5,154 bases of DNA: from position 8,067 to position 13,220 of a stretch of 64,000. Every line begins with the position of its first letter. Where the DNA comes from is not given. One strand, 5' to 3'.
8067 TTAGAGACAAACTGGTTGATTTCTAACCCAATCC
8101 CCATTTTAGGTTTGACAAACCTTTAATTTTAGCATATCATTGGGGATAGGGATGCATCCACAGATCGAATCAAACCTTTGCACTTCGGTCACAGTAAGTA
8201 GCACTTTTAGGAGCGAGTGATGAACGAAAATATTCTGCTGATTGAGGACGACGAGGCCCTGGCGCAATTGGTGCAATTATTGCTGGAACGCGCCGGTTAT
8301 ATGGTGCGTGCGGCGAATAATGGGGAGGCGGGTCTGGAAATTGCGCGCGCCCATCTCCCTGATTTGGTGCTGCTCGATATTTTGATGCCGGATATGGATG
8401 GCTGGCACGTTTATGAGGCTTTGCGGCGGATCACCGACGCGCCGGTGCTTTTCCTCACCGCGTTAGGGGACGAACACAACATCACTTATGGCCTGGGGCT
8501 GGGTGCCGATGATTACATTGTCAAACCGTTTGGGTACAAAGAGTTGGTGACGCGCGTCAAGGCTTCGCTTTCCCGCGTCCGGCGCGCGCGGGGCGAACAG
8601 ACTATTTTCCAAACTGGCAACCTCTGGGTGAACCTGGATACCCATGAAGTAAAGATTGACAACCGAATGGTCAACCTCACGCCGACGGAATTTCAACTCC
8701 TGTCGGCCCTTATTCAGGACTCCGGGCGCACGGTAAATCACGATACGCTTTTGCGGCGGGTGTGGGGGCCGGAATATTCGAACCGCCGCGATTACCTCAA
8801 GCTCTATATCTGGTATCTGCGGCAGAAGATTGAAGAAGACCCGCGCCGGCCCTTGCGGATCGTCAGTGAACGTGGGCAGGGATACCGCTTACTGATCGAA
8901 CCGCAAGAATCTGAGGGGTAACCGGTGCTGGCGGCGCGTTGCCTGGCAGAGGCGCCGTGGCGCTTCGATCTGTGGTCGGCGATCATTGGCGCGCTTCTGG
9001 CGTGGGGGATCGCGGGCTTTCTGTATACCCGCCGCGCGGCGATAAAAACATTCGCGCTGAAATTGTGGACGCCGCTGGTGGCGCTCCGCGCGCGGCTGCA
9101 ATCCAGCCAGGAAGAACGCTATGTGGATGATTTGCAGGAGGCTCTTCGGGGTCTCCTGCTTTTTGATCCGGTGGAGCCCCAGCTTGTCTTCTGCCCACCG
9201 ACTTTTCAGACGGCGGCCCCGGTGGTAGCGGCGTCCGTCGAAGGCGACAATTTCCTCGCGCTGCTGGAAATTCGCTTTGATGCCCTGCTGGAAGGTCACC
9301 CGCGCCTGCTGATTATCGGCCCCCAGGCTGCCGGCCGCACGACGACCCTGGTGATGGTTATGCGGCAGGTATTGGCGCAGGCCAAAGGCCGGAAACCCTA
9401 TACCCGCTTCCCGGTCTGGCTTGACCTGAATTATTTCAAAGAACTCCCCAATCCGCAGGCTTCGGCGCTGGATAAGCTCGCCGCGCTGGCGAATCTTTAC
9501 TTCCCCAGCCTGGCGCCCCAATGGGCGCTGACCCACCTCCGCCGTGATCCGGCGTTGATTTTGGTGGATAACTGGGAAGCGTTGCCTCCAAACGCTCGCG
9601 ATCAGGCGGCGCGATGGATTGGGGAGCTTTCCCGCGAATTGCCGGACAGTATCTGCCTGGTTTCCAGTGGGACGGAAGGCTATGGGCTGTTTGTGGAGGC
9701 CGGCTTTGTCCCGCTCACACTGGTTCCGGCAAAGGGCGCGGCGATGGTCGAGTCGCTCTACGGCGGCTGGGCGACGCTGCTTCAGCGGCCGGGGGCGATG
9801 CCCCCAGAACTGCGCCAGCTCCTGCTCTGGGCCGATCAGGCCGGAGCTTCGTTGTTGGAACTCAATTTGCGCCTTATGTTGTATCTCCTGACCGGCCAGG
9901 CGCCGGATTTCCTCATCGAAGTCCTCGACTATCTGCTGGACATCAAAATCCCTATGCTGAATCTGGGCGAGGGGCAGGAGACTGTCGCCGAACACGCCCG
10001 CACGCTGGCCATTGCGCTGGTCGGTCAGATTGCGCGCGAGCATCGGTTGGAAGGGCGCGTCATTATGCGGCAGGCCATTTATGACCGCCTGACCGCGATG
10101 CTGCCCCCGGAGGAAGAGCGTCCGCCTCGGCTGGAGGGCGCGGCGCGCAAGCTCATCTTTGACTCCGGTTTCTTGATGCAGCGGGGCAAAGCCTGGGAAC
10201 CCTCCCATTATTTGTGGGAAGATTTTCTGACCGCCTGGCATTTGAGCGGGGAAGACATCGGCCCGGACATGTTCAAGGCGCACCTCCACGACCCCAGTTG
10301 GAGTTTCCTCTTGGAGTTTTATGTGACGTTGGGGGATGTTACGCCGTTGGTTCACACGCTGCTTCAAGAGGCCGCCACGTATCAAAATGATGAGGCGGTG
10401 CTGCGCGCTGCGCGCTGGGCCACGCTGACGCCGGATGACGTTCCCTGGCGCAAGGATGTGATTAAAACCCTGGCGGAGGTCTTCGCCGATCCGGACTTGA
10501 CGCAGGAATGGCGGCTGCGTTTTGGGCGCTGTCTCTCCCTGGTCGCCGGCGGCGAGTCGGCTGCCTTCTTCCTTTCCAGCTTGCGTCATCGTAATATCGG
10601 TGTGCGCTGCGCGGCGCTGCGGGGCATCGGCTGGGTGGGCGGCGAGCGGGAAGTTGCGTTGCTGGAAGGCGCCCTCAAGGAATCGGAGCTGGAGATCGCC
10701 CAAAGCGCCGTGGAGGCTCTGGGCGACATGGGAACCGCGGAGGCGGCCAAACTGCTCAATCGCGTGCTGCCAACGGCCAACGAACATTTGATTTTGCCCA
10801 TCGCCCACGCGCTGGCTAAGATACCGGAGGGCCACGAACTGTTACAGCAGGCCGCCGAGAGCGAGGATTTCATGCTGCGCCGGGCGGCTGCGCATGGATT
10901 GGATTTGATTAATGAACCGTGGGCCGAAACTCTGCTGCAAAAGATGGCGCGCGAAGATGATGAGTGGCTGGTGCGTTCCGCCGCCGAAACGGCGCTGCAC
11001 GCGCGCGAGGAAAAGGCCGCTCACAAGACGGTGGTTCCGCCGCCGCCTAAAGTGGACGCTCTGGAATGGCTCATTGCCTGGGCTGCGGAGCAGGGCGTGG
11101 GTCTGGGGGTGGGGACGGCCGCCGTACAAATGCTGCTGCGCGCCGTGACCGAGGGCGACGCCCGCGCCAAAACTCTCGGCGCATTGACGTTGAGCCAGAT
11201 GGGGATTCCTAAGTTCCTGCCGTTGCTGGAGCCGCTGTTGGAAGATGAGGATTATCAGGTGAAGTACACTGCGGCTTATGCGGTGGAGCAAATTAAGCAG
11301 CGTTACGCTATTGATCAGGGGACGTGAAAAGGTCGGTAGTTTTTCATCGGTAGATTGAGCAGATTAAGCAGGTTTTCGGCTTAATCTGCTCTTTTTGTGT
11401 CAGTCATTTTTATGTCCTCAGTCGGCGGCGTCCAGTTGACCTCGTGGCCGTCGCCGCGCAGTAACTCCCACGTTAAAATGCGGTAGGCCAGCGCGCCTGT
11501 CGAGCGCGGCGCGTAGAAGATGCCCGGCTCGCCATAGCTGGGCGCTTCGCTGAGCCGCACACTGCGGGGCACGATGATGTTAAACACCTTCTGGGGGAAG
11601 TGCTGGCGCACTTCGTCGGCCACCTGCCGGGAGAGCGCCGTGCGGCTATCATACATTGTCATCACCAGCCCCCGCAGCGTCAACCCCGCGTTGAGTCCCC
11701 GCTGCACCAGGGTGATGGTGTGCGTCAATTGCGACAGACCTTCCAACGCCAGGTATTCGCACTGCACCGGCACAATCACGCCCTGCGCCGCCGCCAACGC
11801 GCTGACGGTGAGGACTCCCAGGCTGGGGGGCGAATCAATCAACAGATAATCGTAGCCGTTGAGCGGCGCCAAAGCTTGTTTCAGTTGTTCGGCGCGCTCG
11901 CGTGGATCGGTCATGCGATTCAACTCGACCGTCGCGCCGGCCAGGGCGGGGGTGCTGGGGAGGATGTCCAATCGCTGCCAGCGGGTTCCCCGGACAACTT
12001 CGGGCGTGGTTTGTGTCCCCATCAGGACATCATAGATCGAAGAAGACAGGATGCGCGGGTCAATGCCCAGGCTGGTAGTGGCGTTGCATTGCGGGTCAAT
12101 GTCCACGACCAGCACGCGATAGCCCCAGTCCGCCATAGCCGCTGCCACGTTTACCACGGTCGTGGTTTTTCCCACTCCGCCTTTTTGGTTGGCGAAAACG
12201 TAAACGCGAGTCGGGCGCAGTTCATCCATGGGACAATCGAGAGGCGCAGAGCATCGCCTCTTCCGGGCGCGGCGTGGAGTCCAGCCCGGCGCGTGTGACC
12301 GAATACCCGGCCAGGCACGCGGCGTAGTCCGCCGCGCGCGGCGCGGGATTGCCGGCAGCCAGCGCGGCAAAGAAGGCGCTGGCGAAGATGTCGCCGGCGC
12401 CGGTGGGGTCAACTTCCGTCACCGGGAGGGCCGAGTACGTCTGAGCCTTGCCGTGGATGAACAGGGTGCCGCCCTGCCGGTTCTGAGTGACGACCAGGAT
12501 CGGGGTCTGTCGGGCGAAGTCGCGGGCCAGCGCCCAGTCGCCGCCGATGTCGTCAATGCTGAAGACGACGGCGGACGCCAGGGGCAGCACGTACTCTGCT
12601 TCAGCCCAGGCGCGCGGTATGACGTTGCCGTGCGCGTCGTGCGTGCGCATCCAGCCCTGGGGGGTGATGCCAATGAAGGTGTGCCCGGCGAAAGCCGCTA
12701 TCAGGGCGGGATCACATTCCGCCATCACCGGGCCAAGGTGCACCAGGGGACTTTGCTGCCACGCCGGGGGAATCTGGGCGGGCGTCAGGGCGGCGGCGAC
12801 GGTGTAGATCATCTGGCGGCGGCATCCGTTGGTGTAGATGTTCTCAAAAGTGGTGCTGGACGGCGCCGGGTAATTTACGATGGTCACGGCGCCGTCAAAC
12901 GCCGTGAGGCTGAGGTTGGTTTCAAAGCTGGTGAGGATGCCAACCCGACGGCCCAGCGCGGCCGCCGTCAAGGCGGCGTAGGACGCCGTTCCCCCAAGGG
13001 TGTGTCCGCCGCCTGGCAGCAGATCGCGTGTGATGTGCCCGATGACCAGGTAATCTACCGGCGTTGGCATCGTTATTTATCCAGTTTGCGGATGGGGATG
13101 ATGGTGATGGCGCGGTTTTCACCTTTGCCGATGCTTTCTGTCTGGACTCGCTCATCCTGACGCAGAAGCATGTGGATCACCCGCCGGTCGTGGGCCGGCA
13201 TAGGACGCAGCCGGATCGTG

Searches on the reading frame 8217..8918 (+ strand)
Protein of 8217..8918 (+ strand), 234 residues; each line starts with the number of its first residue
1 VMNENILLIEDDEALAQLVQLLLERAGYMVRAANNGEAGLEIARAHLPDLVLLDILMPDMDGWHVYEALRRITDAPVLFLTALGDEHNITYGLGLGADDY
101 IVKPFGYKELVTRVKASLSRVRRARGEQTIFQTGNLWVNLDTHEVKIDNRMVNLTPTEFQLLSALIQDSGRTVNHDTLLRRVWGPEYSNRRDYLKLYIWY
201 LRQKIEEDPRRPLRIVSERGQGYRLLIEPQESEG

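Call 10: search_protein_families(library=pfam, proteins=[window:8217-8918:+], max_evalue=0.001)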
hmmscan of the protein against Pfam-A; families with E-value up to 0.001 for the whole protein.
window:8217-8918:+ (234 aa): 2 families
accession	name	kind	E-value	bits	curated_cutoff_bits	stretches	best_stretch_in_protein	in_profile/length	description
PF00072.30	Response_reg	-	9.2e-28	97.1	30.2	1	6-115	1-111/111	Response regulator receiver domain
PF00486.34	Trans_reg_C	-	1.3e-20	73.7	26.2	1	150-225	2-77/77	Transcriptional regulatory protein, C terminal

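Call 57: search_protein_families(library=ncbifam, proteins=[window:8217-8918:+], max_evalue=0.01)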
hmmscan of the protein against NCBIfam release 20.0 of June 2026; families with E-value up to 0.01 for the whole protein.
window:8217-8918:+ (234 aa): 104 families (the best 25 are shown)
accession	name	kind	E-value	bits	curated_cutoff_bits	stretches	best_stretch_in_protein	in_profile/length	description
NF040689.1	MtrAB_MtrA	equivalog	2.3e-56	190.6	300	1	6-224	1-217/219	MtrAB system response regulator MtrA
NF045944.1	ResRegRpaBCyano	equivalog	5.4e-53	179.7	330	1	7-224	1-226/229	response regulator transcription factor RpaB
NF007820.0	PRK10529.1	equivalog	6.4e-50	169.7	325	1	4-226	2-224/225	two-component system response regulator KdpE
NF041733.1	resp_reg_CseB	equivalog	2.4e-48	164.5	350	1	5-225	2-226/228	two-component system response regulator CseB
NF040534.1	resp_reg_YycF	equivalog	2.9e-48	164.1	340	1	5-225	2-227/231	response regulator YycF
TIGR02154.1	PhoB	equivalog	1e-47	162.3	296.2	1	2-225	1-225/226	phosphate regulon transcriptional regulator PhoB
NF033117.2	vanR_ACDEGLN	exception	4.9e-47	160.4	350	1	6-224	1-224/226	VanR-ABDEGLN family response regulator transcription factor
TIGR01387.1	cztR_silR_copR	subfamily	3.9e-45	154.2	279.2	1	6-225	1-218/218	heavy metal response regulator transcription factor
NF008296.0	PRK11083.1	equivalog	6.7e-45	153.2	273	1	1-225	1-225/228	two-component system response regulator CreB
NF053854.1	RespRegPhoBBctds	equivalog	1.7e-44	151.9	270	1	6-224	1-223/225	two-component system response regulator PhoB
NF045991.1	RespRegCtrARhodob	equivalog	7.7e-43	146.8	350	1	6-223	3-219/224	response regulator transcription factor CtrA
NF033120.0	vanR_FM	exception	3.8e-42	144.5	460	1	2-224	2-228/231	vancomycin resistance response regulator transcription factor, VanR-F/VanR-M family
NF051850.1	RespRegRprY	equivalog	5.8e-42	143.7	370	1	5-232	6-233/234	response regulator transcription factor RprY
NF007928.2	PRK10643.1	equivalog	1.3e-39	136.1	330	1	6-225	3-216/216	two-component system response regulator PmrA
NF007982.1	PRK10710.1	equivalog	1.5e-38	132.7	380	1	3-225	7-227/235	envelope stress response regulator BaeR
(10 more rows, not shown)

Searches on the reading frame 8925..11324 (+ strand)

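Call 10: search_protein_families(library=pfam, proteins=[window:8925-11324:+], max_evalue=0.001)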
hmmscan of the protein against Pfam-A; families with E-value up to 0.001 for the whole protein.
window:8925-11324:+ (800 aa): 3 families
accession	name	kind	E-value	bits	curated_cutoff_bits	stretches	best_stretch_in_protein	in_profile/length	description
PF13646.12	HEAT_2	-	6.6e-21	74.8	27.7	2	548-622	3-78/88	HEAT repeats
PF02985.28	HEAT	-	3.3e-11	42.8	23.5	0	764-790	1-27/31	HEAT repeat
PF13513.12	HEAT_EZ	-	0.00015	22.7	27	0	758-790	23-55/55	HEAT-like repeat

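Call 57: search_protein_families(library=ncbifam, proteins=[window:8925-11324:+], max_evalue=0.01)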
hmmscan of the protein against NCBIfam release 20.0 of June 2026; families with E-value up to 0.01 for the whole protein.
window:8925-11324:+ (800 aa): 5 families
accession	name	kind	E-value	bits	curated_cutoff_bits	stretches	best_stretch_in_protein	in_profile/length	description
NF045915.1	PhycobilmeDegNblB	equivalog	5.5e-14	52.2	300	2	637-793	34-191/214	phycobilisome degradation protein NblB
NF058502.1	phyc_lyase_CpcE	equivalog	1.8e-05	24.4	330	0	643-699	50-105/260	C-phycocyanin alpha-cysteine-84 phycocyanobilin lyase subunit CpcE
NF058515.1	phyc_lyase_CpcF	equivalog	2e-05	24.3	220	1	591-700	46-168/200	C-phycocyanin alpha-cysteine-84 phycocyanobilin lyase subunit CpcF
NF010374.0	PRK13800.1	equivalog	0.00023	19.5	1196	0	637-780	745-888/898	fumarate reductase/succinate dehydrogenase flavoprotein subunit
TIGR02270.1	TIGR02270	subfamily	0.0005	19.2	206.8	1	550-688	153-289/410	TIGR02270 family protein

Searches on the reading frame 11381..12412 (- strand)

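Call 10: search_protein_families(library=pfam, proteins=[window:11381-12412:-], max_evalue=0.001)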
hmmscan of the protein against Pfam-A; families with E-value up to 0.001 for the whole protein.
window:11381-12412:- (343 aa): 7 families
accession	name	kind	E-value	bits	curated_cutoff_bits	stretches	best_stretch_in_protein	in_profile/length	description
PF13614.12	AAA_31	-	9.1e-54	182.5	27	1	69-244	2-175/177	AAA domain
PF01656.29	CbiA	-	4.8e-26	91.6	25.4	1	72-296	2-124/125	CobQ/CobB/MinD/ParA nucleotide binding domain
PF09140.17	MipZ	-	6.1e-11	42.6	20.7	1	70-109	2-41/262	ATPase MipZ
PF10609.15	ParA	-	2.8e-09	37.2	27.1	1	70-106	5-41/246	NUBPL iron-transfer P-loop NTPase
PF00142.24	Fer4_NifH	-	4e-09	36.8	25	1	76-114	7-45/271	4Fe-4S iron sulfur cluster binding proteins, NifH/frxC family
PF06564.18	CBP_BcsQ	-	1.3e-07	31.8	21.3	1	77-313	10-229/234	Cellulose biosynthesis protein BcsQ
PF02374.21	ArsA_ATPase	-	1.3e-06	28.4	24.3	1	71-114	3-46/305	Anion-transporting ATPase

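Call 57: search_protein_families(library=ncbifam, proteins=[window:11381-12412:-], max_evalue=0.01)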
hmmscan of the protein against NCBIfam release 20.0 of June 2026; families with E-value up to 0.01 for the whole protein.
window:11381-12412:- (343 aa): 32 families (the best 25 are shown)
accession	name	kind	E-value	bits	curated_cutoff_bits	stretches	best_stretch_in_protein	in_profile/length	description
TIGR03453.1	partition_RepA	equivalog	2.8e-29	102.1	348.45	1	70-290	106-343/387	plasmid partitioning protein RepA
NF041546.1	ParA_partition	equivalog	1.9e-25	89.6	180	2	72-113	3-44/203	ParA family partition ATPase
NF041283.1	PrgP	equivalog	2.6e-21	76.2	400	1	68-298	2-236/297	ParA superfamily DNA segregation protein PrgP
TIGR01969.1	minD_arch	subfamily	4.1e-20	72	201.75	1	70-318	2-231/251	cell division ATPase MinD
NF010443.0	PRK13869.1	subfamily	1e-18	67.3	446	1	70-290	123-360/405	plasmid-partitioning protein RepA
TIGR01968.1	minD_bact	equivalog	2.7e-16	59.7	212.9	1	69-314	2-233/261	septum site-determining protein MinD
NF010259.0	PRK13705.1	equivalog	1.9e-14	53.4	725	1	70-226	108-274/388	plasmid-partitioning protein SopA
TIGR03371.1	cellulose_yhjQ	equivalog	1.2e-13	51.1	157.85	1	77-311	10-235/246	cellulose biosynthesis protein BcsQ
NF009701.0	PRK13230.1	subfamily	1.4e-12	47.3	350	1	76-129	8-59/291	nitrogenase reductase-like protein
TIGR01287.1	nifH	equivalog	1.4e-11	44.2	394.35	1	76-115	7-46/275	nitrogenase iron protein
NF047398.1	AAA_KGGVGR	domain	3.7e-11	43.7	90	1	69-195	3-150/190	KGGVGR-motif variant AAA ATPase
TIGR01007.1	eps_fam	subfamily_domain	3.7e-11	43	108.05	1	69-208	18-148/204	polysaccharide biosynthesis tyrosine autokinase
NF033200.1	F430_CfbC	exception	4e-08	32.9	402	1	76-120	7-51/260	Ni-sirohydrochlorin a,c-diamide reductive cyclase ATP-dependent reductase subunit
TIGR03018.1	pepcterm_TyrKin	hypoth_equivalog_domain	2.7e-07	30.1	230.65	1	78-216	45-178/207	XrtA-associated tyrosine autokinase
NF008079.0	PRK10818.1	equivalog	3.9e-07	29.7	508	1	69-219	3-146/270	septum site-determining protein MinD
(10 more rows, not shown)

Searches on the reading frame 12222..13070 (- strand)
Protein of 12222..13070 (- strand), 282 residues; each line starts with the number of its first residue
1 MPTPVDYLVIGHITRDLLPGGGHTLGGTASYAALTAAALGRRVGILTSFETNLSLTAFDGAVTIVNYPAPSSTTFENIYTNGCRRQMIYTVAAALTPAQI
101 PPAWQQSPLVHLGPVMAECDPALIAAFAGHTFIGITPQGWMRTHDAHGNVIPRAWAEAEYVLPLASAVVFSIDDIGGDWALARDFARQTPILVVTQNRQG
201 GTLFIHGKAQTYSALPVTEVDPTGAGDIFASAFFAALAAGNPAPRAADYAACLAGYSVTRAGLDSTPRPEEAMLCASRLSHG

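Call 65: search_protein_families(library=pfam, proteins=[window:12222-13070:-], max_evalue=0.00001)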
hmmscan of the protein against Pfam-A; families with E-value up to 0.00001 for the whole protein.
window:12222-13070:- (282 aa): 1 family
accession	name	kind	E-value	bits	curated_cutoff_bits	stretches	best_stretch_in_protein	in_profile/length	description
PF00294.29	PfkB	-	1.1e-11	45.1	25.8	1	189-265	220-297/302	pfkB family carbohydrate kinase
